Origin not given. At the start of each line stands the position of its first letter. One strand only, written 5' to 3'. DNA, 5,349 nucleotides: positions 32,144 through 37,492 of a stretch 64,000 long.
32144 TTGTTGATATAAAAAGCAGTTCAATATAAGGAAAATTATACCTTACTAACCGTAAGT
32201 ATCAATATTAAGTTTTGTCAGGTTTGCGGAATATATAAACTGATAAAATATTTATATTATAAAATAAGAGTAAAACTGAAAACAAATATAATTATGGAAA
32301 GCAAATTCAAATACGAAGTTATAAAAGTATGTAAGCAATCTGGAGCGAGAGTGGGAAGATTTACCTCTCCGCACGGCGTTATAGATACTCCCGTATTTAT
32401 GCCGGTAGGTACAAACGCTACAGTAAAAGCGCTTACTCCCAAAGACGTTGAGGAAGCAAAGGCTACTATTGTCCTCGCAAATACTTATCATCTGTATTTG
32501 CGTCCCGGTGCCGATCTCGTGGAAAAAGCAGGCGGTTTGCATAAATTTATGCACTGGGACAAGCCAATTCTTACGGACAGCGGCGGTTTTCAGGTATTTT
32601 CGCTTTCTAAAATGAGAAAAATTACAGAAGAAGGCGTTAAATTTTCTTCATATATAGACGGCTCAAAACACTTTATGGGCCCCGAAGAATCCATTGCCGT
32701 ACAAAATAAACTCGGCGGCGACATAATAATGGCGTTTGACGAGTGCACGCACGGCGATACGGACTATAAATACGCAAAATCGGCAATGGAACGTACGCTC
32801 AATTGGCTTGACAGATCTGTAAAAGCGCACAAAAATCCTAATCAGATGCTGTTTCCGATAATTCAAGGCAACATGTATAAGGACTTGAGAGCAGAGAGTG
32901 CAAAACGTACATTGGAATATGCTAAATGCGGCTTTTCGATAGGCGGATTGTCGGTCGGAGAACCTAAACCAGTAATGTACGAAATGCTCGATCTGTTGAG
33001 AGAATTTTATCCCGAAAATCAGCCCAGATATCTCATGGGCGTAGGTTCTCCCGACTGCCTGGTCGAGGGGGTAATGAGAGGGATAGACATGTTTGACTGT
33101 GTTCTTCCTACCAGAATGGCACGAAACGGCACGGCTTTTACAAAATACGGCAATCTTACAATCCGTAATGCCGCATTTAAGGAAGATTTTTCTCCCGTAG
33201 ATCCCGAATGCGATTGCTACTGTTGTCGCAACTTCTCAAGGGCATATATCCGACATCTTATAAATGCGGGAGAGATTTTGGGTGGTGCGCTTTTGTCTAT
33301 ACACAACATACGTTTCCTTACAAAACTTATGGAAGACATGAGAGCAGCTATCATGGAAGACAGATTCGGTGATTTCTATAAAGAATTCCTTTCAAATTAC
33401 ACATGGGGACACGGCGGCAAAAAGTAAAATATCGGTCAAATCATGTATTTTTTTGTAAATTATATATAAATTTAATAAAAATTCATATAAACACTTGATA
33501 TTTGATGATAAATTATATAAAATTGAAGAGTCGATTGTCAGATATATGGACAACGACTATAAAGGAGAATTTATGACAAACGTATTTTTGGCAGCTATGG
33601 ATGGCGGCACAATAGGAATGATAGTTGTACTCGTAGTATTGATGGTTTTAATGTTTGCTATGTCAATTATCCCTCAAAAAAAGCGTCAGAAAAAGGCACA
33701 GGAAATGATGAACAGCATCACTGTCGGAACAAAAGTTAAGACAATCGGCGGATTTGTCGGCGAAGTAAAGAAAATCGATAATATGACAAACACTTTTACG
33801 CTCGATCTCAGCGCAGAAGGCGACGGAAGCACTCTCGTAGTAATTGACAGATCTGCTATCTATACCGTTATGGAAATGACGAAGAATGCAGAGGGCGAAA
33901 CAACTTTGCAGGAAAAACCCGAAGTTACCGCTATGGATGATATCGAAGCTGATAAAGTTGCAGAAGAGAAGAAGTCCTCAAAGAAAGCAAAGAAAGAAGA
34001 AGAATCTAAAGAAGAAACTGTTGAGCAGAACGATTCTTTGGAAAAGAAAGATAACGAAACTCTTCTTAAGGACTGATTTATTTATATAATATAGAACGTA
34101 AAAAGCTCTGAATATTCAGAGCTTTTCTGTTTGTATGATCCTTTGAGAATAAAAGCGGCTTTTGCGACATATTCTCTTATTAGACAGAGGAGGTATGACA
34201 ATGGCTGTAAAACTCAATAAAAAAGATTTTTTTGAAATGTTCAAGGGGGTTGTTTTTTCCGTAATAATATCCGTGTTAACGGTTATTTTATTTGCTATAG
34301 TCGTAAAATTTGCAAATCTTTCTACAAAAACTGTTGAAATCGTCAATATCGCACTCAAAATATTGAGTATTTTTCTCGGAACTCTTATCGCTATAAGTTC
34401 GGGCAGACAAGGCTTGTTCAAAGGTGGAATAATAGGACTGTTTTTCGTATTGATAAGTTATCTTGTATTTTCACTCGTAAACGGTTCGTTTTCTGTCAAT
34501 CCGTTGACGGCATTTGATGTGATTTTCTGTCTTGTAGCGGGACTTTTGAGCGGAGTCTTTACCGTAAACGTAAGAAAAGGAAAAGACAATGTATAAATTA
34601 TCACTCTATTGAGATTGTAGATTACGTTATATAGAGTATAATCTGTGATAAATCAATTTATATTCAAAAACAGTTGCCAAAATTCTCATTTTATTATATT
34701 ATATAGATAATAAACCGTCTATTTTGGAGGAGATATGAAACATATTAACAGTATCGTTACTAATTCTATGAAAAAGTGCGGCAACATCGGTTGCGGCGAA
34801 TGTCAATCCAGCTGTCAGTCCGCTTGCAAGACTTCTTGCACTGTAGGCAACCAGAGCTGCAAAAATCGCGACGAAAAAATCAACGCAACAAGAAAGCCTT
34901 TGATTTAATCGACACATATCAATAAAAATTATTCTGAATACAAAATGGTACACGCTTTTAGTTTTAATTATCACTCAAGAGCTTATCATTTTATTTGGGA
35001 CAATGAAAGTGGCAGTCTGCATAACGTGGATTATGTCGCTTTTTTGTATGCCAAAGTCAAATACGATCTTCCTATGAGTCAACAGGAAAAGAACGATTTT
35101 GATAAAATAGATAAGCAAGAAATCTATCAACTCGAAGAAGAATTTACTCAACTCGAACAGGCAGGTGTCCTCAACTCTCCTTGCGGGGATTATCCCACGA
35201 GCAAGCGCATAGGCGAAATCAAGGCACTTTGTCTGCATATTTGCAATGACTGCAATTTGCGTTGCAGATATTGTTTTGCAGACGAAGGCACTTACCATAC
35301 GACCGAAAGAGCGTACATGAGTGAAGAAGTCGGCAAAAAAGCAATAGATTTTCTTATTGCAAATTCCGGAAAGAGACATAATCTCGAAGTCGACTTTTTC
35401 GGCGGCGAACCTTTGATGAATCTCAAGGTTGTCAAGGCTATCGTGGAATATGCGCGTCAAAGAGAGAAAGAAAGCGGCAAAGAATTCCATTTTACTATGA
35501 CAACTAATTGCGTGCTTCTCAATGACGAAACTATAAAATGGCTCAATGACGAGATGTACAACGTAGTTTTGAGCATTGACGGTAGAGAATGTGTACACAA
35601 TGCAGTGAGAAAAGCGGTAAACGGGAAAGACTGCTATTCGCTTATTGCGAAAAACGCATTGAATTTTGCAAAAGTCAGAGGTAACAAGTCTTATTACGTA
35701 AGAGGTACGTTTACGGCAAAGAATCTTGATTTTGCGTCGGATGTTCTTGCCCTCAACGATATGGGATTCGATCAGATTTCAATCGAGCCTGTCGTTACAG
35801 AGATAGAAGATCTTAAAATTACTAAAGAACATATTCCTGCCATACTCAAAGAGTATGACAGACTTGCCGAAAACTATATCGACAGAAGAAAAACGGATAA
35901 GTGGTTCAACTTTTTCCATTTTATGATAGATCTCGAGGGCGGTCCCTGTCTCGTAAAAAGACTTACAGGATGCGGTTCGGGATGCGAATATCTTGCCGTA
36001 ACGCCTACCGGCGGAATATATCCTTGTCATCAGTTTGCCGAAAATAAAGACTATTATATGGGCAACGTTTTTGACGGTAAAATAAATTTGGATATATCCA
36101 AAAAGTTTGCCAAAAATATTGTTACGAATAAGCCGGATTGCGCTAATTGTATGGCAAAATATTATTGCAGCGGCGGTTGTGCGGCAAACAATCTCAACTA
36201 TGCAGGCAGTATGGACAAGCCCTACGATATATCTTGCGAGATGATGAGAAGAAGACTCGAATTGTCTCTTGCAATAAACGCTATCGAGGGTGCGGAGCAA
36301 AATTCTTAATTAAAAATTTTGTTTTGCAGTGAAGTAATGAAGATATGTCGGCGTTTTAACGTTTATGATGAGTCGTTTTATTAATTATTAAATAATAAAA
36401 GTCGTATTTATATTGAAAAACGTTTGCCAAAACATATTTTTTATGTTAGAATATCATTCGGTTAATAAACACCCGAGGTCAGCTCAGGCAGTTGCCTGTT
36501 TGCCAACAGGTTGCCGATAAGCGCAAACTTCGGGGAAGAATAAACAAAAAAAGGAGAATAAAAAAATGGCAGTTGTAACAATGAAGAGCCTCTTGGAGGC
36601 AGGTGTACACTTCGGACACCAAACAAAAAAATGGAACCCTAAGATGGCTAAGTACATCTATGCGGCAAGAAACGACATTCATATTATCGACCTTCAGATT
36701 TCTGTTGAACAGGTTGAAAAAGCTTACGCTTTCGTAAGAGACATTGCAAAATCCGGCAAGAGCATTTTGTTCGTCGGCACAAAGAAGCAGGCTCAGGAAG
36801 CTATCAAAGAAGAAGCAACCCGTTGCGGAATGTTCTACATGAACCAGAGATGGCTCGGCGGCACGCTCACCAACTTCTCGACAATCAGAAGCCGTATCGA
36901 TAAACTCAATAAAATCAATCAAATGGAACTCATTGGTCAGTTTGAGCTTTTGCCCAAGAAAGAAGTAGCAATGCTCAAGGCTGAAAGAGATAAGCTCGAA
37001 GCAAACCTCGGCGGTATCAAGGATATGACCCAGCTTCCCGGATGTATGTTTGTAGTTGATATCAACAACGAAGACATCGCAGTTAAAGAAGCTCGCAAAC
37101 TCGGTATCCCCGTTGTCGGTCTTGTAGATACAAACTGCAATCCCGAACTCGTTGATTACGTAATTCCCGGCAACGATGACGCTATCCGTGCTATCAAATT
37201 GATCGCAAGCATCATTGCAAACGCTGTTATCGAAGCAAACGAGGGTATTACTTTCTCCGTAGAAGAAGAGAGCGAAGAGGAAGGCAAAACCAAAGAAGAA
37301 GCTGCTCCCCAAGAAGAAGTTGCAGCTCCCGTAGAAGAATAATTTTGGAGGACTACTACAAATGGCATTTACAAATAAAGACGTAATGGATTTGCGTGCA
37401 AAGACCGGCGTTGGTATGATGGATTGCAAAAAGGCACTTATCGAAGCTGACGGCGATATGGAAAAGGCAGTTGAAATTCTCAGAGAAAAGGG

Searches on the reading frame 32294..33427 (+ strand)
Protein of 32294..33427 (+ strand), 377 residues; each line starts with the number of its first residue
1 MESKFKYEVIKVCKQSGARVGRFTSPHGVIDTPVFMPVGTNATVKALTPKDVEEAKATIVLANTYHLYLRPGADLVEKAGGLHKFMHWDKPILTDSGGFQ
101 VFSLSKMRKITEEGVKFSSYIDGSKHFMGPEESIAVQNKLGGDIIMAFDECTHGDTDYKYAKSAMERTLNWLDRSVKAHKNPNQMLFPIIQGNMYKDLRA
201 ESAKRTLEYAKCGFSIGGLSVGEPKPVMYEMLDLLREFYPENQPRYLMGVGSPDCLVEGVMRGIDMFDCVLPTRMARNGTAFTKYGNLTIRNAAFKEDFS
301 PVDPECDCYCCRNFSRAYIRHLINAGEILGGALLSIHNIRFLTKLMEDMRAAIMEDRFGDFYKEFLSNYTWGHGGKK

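Call 61: search_protein_families(library=pfam, proteins=[window:32294-33427:+], max_evalue=0.00001)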
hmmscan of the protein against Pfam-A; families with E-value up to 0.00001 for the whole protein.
window:32294-33427:+ (377 aa): 1 family
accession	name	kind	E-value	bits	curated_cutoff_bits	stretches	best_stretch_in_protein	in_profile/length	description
PF01702.25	TGT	-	7.7e-162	538.8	26.3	1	17-369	2-355/357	Queuine tRNA-ribosyltransferase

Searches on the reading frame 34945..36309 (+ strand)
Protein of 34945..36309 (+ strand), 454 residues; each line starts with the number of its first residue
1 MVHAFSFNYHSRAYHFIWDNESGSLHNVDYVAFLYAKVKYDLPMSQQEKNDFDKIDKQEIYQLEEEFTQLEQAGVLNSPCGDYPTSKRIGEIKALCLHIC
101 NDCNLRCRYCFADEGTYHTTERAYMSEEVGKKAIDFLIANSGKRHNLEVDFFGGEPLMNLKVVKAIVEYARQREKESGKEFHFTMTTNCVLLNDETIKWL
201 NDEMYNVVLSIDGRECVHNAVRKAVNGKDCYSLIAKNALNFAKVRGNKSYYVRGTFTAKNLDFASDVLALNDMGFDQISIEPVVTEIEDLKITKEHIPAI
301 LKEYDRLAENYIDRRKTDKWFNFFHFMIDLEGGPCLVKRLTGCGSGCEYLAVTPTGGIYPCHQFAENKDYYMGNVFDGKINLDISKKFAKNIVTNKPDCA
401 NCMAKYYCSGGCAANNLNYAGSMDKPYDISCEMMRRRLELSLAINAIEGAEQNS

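Call 61: search_protein_families(library=pfam, proteins=[window:34945-36309:+], max_evalue=0.00001)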
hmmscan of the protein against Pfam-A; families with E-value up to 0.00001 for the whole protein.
window:34945-36309:+ (454 aa): 2 families
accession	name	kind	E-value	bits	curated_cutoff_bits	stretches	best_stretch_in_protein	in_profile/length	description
PF04055.27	Radical_SAM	-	4.9e-12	46.8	29.5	1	99-243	3-138/166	Radical SAM superfamily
PF13353.11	Fer4_12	-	8.8e-12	45.9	22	1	96-214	8-116/137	4Fe-4S single cluster domain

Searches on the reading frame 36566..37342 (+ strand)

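Call 62: search_protein_families(library=pfam, proteins=[window:36566-37342:+], max_evalue=0.00001)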
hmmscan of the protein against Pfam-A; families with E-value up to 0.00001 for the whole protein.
window:36566-37342:+ (258 aa): 1 family
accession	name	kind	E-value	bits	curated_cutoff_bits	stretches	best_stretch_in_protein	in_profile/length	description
PF00318.25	Ribosomal_S2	-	1.7e-100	335.1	26.1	1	9-223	1-215/216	Ribosomal protein S2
